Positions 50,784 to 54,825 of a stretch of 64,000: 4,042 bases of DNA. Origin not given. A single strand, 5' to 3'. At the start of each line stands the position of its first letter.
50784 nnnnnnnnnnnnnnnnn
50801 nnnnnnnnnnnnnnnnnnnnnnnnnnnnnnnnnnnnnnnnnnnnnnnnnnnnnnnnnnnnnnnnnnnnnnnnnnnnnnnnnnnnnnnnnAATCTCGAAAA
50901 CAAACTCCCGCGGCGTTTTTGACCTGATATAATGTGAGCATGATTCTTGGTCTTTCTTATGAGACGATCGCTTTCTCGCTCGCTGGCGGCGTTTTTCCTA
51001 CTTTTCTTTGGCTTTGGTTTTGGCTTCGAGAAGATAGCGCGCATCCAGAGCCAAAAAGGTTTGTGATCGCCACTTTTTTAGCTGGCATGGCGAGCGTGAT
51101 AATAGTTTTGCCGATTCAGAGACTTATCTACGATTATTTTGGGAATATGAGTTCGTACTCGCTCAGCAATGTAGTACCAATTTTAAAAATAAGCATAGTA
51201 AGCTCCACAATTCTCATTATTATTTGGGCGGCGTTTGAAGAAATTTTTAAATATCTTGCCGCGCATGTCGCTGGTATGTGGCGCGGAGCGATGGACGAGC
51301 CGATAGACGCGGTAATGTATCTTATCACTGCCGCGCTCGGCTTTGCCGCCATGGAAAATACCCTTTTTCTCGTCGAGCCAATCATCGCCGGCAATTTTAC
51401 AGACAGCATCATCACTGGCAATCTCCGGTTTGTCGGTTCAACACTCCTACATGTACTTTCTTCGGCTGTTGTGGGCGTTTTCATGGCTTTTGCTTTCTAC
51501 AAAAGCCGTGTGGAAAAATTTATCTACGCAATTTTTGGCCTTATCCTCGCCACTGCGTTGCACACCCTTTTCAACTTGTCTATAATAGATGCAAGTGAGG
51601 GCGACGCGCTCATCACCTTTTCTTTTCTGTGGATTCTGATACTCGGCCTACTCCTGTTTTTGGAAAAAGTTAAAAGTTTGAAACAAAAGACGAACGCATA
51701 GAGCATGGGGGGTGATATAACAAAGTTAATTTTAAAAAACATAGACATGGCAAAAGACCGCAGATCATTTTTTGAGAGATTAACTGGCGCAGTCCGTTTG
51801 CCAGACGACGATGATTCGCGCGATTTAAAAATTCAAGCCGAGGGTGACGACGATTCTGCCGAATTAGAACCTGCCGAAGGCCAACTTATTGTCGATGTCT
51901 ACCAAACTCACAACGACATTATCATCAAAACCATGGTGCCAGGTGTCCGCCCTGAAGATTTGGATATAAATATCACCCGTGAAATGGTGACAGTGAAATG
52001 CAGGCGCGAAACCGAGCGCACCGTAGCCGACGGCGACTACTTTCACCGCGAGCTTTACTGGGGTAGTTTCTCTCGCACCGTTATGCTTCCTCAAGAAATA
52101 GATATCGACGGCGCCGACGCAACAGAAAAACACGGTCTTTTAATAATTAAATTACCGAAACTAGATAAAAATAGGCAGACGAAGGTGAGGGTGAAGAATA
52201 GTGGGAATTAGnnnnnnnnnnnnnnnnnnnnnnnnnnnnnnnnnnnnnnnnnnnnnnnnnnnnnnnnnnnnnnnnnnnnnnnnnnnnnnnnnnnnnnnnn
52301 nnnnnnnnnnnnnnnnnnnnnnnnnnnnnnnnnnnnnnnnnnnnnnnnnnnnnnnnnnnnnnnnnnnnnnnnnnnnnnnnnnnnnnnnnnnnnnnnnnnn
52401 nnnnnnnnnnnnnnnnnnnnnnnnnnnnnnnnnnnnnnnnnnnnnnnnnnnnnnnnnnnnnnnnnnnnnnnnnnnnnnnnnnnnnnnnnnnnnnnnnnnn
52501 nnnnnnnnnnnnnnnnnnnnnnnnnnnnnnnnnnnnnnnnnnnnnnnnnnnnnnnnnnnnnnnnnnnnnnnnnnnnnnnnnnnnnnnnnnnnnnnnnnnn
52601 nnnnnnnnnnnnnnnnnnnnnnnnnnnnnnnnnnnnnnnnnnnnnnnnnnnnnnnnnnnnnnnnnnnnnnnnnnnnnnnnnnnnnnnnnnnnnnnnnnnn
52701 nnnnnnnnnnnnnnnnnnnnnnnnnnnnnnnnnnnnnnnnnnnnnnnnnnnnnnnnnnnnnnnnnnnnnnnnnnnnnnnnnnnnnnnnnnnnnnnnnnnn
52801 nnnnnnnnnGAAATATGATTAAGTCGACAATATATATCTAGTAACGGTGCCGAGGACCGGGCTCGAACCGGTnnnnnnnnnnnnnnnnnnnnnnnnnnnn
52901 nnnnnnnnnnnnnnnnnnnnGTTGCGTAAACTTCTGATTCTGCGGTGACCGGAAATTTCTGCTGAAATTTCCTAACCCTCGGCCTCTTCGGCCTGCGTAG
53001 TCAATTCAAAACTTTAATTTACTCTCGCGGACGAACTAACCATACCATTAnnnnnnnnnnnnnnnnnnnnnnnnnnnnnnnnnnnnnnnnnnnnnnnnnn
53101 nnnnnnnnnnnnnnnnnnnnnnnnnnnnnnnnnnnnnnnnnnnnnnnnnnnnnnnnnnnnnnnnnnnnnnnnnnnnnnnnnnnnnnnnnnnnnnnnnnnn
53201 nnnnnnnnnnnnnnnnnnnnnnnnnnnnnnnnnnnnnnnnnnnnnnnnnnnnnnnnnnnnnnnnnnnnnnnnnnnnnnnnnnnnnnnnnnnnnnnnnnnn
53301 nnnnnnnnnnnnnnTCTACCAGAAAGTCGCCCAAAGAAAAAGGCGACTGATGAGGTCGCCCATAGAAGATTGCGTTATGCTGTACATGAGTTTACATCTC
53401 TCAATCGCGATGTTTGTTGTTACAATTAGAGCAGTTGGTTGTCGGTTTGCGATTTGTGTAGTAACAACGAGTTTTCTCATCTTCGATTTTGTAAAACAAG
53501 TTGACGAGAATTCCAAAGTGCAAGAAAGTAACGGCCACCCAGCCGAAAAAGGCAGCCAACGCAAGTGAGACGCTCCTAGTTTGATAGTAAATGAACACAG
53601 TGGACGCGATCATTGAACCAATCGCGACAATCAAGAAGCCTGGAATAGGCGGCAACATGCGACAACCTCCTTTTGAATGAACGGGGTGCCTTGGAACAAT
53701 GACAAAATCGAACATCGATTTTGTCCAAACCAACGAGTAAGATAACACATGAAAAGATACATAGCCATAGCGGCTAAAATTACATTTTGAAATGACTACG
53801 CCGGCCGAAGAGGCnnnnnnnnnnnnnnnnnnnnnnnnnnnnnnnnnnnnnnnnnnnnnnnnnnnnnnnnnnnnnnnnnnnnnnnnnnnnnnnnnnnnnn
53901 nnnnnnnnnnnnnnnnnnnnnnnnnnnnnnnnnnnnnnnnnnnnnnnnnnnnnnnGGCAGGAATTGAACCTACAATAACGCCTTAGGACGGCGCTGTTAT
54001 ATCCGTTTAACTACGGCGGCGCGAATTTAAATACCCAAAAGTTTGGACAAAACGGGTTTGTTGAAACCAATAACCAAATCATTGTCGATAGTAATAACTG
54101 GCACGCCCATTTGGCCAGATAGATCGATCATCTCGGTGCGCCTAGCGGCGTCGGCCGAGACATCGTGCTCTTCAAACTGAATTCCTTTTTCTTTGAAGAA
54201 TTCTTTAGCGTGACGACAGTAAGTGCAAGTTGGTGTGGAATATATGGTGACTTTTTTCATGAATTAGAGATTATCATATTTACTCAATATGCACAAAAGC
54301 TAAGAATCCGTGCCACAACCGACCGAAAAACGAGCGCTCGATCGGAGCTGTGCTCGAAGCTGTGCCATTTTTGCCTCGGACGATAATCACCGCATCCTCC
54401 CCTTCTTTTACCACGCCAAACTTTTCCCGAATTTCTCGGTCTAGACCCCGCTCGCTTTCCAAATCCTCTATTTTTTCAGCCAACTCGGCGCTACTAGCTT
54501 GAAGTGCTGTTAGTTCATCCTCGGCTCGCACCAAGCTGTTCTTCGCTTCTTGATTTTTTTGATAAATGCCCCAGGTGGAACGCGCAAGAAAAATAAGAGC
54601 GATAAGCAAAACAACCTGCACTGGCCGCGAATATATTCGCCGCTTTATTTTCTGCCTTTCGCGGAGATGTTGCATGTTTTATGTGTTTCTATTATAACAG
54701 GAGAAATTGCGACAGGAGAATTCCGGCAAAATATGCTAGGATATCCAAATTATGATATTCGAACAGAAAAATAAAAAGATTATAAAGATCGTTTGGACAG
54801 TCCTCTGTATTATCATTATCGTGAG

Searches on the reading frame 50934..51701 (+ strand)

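Call 28: search_protein_families(library=pfam, proteins=[window:50934-51701:+], max_evalue=0.0001)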
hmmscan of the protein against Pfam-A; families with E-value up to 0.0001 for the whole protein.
window:50934-51701:+ (255 aa): 1 family
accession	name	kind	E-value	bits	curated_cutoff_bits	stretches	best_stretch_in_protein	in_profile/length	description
PF13367.11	PrsW-protease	-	2.2e-24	86.5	23.5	1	39-234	1-191/196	PrsW family intramembrane metalloprotease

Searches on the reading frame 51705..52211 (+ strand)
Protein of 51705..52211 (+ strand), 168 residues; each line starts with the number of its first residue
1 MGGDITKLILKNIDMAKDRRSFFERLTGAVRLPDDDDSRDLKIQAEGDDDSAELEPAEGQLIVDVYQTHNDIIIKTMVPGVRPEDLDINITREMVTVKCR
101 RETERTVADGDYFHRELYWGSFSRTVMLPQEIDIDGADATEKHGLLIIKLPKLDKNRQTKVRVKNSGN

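Call 28: search_protein_families(library=pfam, proteins=[window:51705-52211:+], max_evalue=0.0001)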
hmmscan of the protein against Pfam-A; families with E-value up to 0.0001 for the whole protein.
window:51705-52211:+ (168 aa): 1 family
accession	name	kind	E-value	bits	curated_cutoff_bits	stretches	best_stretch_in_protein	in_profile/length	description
PF00011.27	HSP20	-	1.1e-15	58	20.8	1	66-162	3-97/102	Hsp20/alpha crystallin family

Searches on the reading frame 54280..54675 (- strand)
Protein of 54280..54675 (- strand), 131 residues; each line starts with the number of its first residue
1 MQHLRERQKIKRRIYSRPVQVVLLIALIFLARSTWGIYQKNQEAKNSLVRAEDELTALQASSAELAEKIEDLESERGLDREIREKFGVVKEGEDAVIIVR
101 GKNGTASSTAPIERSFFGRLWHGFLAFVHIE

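Call 28: search_protein_families(library=pfam, proteins=[window:54280-54675:-], max_evalue=0.0001)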
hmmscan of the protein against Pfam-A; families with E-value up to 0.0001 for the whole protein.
window:54280-54675:- (131 aa): 1 family
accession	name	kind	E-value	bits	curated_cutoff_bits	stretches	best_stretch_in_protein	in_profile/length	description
PF04977.20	DivIC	-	1.1e-08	35.2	28.9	1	22-99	4-78/80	Septum formation initiator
